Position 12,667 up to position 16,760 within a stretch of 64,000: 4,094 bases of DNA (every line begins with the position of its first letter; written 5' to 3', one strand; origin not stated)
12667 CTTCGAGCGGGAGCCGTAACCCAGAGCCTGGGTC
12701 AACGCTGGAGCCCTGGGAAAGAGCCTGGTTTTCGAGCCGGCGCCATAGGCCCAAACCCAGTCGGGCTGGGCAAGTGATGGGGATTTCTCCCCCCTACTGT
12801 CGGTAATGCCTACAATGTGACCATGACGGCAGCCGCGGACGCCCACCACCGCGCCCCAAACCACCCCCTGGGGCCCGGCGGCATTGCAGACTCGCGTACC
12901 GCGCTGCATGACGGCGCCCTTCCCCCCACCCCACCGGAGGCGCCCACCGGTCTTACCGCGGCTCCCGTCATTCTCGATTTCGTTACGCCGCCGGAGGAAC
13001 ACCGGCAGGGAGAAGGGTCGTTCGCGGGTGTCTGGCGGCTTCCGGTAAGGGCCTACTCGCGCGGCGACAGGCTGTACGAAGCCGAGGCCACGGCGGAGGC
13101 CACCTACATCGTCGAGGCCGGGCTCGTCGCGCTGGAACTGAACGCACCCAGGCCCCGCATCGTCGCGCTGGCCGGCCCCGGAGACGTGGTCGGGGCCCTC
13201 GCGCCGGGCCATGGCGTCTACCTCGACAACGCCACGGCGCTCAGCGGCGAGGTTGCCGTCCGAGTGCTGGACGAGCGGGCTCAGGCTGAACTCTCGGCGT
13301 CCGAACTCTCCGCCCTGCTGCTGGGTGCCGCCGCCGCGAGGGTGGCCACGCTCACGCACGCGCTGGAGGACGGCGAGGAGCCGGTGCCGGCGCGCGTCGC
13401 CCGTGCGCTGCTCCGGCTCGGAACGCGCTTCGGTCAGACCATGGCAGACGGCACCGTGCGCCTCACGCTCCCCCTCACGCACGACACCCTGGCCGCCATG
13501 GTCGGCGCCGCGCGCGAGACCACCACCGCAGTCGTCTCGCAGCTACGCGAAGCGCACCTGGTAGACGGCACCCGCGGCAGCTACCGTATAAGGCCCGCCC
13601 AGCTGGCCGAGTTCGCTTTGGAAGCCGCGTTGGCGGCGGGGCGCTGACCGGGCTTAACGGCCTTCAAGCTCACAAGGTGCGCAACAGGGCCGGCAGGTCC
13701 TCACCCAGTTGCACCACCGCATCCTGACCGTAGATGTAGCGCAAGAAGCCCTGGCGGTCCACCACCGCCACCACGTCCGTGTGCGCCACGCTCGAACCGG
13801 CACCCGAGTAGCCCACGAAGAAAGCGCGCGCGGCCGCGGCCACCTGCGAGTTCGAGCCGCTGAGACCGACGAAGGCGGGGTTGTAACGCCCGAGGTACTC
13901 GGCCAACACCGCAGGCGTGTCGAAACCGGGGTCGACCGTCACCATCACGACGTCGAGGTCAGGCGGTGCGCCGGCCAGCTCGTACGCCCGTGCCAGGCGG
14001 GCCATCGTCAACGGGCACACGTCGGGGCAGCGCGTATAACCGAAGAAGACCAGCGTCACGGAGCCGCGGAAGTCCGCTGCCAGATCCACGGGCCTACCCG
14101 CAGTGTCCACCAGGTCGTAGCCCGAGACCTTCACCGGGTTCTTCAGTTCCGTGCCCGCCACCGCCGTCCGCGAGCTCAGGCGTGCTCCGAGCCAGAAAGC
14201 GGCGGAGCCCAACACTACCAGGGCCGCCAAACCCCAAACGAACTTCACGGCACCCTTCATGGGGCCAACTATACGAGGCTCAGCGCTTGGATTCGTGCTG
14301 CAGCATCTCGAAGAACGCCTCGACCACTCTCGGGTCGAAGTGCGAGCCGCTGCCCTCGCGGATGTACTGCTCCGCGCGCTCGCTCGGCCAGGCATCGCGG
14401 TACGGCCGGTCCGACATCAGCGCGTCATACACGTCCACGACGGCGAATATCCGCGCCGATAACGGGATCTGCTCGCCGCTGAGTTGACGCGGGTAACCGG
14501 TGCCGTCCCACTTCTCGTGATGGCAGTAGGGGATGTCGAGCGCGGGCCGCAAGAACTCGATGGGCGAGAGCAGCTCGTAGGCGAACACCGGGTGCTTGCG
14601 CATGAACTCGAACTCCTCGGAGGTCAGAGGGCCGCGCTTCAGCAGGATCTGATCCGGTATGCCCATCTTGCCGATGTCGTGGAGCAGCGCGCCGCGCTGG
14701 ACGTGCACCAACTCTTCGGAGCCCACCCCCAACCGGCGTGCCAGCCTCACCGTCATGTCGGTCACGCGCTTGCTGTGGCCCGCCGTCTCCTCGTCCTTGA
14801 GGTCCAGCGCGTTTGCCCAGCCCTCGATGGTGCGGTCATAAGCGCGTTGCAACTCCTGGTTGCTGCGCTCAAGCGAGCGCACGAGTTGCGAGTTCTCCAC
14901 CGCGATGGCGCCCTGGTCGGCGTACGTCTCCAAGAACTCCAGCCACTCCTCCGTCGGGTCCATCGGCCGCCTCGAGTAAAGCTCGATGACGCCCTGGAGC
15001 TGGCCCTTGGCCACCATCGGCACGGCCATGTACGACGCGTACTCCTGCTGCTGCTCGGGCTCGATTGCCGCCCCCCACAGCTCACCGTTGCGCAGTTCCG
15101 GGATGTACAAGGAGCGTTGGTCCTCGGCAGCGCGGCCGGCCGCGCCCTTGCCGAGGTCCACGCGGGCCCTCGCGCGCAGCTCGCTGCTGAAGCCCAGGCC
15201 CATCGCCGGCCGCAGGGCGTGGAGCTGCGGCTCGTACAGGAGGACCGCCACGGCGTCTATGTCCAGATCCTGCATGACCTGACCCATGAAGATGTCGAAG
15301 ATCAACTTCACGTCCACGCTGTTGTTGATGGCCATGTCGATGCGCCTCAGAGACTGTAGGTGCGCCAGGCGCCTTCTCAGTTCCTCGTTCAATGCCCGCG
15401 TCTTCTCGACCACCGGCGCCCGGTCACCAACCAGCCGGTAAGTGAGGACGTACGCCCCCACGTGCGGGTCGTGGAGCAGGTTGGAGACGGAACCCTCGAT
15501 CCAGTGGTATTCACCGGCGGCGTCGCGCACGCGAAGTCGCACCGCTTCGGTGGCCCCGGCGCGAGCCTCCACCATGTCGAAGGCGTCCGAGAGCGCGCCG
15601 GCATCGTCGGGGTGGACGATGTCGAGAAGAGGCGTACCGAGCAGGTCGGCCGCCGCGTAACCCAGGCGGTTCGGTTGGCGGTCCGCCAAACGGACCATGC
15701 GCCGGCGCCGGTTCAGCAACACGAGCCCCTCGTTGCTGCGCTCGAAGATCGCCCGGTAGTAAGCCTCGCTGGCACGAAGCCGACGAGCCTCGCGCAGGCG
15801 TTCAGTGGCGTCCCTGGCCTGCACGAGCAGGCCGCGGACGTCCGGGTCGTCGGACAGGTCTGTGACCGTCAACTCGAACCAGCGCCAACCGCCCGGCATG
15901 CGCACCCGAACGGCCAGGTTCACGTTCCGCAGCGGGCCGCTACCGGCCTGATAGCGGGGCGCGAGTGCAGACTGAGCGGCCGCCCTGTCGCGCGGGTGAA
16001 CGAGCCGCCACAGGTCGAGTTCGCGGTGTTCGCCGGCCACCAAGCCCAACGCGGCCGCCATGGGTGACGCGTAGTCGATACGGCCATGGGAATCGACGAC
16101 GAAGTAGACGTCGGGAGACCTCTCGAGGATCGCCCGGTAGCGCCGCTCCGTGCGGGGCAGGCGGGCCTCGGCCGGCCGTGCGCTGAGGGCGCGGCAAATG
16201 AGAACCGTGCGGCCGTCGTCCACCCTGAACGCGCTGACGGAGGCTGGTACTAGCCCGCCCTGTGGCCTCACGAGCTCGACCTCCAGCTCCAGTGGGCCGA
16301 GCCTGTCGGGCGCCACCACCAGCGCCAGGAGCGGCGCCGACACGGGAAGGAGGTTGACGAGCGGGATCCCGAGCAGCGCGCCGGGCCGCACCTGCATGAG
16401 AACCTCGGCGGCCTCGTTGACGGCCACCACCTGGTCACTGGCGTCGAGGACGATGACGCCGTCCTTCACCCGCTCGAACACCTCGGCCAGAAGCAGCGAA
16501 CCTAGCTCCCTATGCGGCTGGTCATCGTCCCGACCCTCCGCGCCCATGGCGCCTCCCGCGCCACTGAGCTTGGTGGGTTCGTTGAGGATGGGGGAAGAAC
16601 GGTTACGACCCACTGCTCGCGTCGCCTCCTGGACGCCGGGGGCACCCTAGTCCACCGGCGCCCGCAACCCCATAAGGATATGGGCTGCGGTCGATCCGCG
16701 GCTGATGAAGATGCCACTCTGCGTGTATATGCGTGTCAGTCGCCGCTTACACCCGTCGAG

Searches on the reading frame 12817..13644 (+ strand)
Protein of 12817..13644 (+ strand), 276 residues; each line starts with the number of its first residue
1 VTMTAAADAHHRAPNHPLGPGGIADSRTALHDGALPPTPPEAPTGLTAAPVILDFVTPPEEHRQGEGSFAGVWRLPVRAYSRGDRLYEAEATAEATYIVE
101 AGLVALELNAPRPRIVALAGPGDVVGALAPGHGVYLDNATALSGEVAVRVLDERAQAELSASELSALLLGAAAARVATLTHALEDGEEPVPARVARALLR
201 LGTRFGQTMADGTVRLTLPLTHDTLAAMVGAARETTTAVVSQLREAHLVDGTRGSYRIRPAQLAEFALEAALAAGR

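Call 34: search_protein_families(library=pfam, proteins=[window:12817-13644:+], max_evalue=0.001)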
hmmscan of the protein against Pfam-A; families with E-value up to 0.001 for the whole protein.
window:12817-13644:+ (276 aa): 2 families
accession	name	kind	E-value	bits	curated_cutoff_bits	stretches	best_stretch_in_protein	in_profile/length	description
PF13545.12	HTH_Crp_2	-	7.9e-15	55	27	1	192-258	1-61/70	Crp-like helix-turn-helix domain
PF00027.35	cNMP_binding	-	1.5e-06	28.5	27.5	1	78-154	2-80/89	Cyclic nucleotide-binding domain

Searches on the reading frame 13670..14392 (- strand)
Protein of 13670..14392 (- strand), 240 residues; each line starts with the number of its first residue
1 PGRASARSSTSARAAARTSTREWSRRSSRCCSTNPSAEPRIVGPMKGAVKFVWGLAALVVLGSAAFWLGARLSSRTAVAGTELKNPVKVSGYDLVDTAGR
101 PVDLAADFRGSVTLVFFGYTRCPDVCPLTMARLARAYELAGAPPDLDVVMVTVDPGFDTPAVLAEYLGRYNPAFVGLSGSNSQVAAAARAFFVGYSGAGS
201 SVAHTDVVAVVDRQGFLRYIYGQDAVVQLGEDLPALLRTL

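Call 34: search_protein_families(library=pfam, proteins=[window:13670-14392:-], max_evalue=0.001)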
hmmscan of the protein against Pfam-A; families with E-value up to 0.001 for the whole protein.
window:13670-14392:- (240 aa): 3 families
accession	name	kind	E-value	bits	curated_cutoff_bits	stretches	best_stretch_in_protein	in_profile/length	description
PF02630.20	SCO1-SenC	-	1.6e-31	109.5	22.8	1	91-215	3-132/134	SCO1/SenC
PF08534.16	Redoxin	-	2.6e-05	24.5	26.6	1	94-221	13-132/148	Redoxin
PF00578.27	AhpC-TSA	-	4.3e-05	23.9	26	1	93-219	9-123/124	AhpC/TSA family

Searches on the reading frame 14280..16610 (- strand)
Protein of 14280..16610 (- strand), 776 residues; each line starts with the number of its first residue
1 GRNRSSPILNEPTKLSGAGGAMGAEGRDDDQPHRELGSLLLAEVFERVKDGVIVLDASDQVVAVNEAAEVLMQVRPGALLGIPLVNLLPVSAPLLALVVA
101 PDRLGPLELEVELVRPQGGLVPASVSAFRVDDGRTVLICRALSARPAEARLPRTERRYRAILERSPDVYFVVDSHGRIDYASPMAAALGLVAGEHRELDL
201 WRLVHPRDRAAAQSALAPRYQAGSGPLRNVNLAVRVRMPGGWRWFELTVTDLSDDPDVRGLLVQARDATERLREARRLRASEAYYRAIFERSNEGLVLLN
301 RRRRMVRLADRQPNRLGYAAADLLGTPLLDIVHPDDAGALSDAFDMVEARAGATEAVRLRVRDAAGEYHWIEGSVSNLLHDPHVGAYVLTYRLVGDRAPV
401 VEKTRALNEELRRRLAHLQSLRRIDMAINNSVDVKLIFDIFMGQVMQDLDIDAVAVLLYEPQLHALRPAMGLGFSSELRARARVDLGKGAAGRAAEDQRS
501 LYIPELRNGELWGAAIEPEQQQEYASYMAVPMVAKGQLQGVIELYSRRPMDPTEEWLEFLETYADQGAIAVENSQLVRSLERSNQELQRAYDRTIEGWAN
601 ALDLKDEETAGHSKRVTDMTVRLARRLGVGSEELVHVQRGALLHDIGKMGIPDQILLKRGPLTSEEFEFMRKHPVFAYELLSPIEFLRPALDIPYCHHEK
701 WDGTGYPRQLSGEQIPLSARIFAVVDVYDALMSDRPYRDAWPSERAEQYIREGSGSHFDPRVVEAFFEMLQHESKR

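Call 34: search_protein_families(library=pfam, proteins=[window:14280-16610:-], max_evalue=0.001)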
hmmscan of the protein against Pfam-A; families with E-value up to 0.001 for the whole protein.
window:14280-16610:- (776 aa): 10 families
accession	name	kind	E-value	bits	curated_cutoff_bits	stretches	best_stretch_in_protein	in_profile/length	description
PF13487.12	HD_5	-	6.6e-39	133.8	27.2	1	600-762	5-170/170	HD domain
PF01966.28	HD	-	2.2e-20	73.5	22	1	610-730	2-115/116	HD domain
PF00989.32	PAS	-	3.4e-17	62.9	22.6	2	157-267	2-112/113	PAS fold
PF13426.13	PAS_9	-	1.1e-16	61.4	27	1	50-137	2-92/103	PAS domain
PF08448.16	PAS_4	-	9.9e-16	58.4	23.1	1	162-272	1-109/110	PAS fold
PF13185.12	GAF_2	-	6.4e-14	52.8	28.6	1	438-572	8-136/136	GAF domain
PF08447.18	PAS_3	-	2.2e-13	50.7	25.6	1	314-380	10-76/89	PAS fold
PF01590.32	GAF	-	8.6e-13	49.4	22.4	1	436-571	4-133/133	GAF domain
PF13188.13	PAS_8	-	4.6e-10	39.5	21.8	0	41-92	3-51/65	PAS domain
PF13492.12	GAF_3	-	9.2e-09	36.2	27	1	434-573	2-129/129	GAF domain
